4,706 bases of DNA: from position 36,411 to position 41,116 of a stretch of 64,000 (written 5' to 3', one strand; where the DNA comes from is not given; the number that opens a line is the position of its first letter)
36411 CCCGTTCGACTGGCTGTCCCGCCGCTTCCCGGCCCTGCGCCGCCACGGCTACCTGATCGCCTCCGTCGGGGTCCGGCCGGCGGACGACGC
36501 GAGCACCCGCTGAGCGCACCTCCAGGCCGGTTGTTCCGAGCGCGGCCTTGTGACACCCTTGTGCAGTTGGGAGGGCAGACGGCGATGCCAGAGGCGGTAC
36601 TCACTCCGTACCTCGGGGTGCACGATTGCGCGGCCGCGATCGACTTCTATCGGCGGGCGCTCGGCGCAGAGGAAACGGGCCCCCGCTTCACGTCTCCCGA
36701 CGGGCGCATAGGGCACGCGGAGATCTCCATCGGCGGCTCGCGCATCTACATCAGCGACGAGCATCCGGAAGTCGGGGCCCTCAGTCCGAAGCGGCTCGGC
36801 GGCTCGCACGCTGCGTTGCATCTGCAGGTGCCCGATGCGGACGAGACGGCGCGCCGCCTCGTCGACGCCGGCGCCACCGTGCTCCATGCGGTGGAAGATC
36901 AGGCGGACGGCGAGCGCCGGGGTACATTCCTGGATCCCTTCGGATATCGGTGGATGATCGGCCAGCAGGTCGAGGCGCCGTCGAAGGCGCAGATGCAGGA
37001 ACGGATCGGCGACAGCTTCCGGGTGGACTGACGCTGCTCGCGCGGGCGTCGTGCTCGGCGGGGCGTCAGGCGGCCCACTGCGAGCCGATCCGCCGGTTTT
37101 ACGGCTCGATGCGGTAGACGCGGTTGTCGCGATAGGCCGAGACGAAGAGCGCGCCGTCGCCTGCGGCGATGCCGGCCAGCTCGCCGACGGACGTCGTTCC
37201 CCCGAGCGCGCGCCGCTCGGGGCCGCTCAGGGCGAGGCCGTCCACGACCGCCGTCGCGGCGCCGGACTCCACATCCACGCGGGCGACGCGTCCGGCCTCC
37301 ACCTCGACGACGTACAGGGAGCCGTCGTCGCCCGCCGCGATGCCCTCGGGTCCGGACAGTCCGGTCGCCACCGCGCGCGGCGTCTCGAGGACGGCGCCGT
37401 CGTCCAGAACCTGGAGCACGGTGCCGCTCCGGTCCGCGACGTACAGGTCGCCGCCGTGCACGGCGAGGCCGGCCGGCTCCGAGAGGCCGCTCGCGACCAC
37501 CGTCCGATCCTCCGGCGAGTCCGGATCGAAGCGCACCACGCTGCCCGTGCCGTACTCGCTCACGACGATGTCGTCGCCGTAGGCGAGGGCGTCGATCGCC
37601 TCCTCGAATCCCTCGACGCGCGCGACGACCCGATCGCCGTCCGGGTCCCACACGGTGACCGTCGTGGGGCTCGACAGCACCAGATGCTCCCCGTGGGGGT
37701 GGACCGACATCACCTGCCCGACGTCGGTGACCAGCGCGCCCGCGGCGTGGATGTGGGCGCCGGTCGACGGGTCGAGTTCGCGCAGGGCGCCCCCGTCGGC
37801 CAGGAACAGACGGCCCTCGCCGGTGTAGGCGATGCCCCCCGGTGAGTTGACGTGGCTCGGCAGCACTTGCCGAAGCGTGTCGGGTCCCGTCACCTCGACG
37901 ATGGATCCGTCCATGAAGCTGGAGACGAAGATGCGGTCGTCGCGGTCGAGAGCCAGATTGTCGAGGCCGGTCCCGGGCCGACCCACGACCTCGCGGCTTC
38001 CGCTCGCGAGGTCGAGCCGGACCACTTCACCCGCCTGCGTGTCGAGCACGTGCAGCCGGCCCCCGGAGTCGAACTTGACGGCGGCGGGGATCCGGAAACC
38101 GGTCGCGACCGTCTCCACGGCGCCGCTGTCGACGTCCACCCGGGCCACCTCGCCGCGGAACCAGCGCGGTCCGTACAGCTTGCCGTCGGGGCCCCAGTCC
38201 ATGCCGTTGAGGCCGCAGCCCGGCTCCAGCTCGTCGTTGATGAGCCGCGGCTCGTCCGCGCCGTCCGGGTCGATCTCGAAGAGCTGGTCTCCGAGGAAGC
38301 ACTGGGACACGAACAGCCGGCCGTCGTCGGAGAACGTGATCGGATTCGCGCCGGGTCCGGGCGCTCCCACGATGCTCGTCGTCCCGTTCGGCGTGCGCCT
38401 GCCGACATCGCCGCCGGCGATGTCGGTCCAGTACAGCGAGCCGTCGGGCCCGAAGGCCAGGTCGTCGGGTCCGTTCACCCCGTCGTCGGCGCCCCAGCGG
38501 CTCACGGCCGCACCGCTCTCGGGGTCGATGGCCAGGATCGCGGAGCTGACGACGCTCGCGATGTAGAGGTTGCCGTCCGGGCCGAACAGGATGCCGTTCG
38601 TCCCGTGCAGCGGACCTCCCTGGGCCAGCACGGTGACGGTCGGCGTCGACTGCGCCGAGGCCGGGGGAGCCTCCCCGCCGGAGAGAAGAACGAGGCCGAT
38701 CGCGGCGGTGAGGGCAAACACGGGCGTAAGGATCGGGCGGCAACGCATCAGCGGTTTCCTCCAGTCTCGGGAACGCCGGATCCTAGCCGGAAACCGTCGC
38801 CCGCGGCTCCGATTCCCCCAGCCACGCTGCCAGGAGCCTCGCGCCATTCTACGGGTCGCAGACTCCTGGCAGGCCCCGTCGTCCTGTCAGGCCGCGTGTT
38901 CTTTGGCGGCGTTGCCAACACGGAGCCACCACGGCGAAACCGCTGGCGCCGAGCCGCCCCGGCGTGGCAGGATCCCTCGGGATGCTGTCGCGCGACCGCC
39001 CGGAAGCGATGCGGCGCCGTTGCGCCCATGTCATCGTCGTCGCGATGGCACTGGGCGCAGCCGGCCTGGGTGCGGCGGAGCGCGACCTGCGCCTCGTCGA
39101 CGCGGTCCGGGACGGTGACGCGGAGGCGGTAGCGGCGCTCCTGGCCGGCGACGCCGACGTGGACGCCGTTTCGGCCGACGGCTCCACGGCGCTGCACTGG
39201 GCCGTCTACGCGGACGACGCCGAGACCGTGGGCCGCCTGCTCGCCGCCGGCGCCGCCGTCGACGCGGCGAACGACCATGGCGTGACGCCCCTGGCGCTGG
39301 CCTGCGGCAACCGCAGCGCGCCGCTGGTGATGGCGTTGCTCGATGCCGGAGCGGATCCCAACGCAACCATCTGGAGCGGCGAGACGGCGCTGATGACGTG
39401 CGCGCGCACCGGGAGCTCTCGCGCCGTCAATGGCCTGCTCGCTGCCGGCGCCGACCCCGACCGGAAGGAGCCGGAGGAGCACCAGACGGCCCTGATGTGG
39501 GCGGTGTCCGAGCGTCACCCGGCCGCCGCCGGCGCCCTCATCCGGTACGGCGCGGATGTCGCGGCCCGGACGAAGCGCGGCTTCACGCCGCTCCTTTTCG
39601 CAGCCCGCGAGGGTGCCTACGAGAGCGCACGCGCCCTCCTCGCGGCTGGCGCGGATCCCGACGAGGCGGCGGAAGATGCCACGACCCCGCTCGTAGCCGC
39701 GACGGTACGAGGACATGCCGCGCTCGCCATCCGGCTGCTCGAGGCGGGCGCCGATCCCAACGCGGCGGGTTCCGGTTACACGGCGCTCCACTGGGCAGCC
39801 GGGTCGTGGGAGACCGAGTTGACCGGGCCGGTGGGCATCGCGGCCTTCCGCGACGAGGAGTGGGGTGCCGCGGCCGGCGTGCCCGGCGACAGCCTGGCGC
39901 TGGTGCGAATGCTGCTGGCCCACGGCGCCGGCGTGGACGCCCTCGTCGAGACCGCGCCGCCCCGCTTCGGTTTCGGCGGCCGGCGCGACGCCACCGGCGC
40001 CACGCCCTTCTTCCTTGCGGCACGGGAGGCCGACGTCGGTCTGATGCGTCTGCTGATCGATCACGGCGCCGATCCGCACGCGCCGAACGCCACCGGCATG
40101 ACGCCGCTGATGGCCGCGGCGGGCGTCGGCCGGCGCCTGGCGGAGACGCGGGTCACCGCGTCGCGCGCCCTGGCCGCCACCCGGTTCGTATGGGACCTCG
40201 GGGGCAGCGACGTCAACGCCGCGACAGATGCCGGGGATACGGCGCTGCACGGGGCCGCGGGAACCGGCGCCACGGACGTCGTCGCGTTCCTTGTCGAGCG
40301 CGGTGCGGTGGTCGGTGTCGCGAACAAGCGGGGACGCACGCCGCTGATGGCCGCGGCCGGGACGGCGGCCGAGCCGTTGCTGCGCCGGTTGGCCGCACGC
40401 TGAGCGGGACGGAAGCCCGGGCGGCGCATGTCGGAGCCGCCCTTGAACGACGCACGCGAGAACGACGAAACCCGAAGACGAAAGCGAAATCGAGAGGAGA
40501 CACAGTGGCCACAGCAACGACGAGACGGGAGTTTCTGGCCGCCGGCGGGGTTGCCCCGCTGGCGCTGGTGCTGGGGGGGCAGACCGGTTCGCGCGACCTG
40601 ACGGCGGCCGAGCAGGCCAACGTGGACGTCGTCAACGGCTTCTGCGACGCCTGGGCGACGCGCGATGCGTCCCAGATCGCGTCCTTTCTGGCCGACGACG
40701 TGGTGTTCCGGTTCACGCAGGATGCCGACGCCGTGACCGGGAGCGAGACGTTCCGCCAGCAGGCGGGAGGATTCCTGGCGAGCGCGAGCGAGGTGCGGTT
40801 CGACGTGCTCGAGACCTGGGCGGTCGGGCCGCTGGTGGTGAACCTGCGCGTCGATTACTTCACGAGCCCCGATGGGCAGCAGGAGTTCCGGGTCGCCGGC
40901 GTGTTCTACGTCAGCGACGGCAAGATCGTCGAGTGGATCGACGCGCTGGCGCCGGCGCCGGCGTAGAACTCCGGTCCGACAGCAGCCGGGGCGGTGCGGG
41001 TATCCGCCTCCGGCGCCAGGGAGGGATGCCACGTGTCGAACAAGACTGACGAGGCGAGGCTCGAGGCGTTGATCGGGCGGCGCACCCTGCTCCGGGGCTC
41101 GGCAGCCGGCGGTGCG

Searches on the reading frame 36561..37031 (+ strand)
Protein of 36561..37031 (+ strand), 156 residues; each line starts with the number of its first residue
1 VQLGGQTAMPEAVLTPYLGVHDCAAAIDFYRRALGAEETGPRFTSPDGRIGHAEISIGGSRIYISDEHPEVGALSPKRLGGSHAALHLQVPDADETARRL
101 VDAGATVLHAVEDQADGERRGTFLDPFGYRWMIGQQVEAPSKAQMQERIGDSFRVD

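Call 75: search_protein_families(library=pfam, proteins=[window:36561-37031:+], max_evalue=0.001)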
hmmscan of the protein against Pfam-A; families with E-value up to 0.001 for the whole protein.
window:36561-37031:+ (156 aa): 3 families
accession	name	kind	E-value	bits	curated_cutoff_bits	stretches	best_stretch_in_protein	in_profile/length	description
PF00903.31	Glyoxalase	-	1.2e-15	58.5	20.6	1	18-133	7-121/121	Glyoxalase/Bleomycin resistance protein/Dioxygenase superfamily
PF18029.7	Glyoxalase_6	-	7.8e-10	39.8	23.6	1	20-130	6-102/106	Glyoxalase-like domain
PF13669.12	Glyoxalase_4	-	0.00028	21.6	27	1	18-118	5-105/109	Glyoxalase/Bleomycin resistance protein/Dioxygenase superfamily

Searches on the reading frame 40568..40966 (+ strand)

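Call 75: search_protein_families(library=pfam, proteins=[window:40568-40966:+], max_evalue=0.001)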
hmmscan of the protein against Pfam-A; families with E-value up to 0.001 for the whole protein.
window:40568-40966:+ (132 aa): 5 families
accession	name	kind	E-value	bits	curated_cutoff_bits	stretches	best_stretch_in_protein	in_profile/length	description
PF12680.13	SnoaL_2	-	2.6e-15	57.3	27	1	22-123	1-102/102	SnoaL-like domain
PF07366.18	SnoaL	-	3.4e-08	33.8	28.4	1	21-125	3-115/126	SnoaL-like polyketide cyclase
PF07858.18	LEH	-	4.5e-06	27.4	24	1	17-125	2-109/122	Limonene-1,2-epoxide hydrolase catalytic domain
PF14534.12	DUF4440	-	0.00014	22.7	25.2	1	21-107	4-88/107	Domain of unknown function (DUF4440)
PF13474.12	SnoaL_3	-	0.00016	22.4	22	1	21-85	4-68/121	SnoaL-like domain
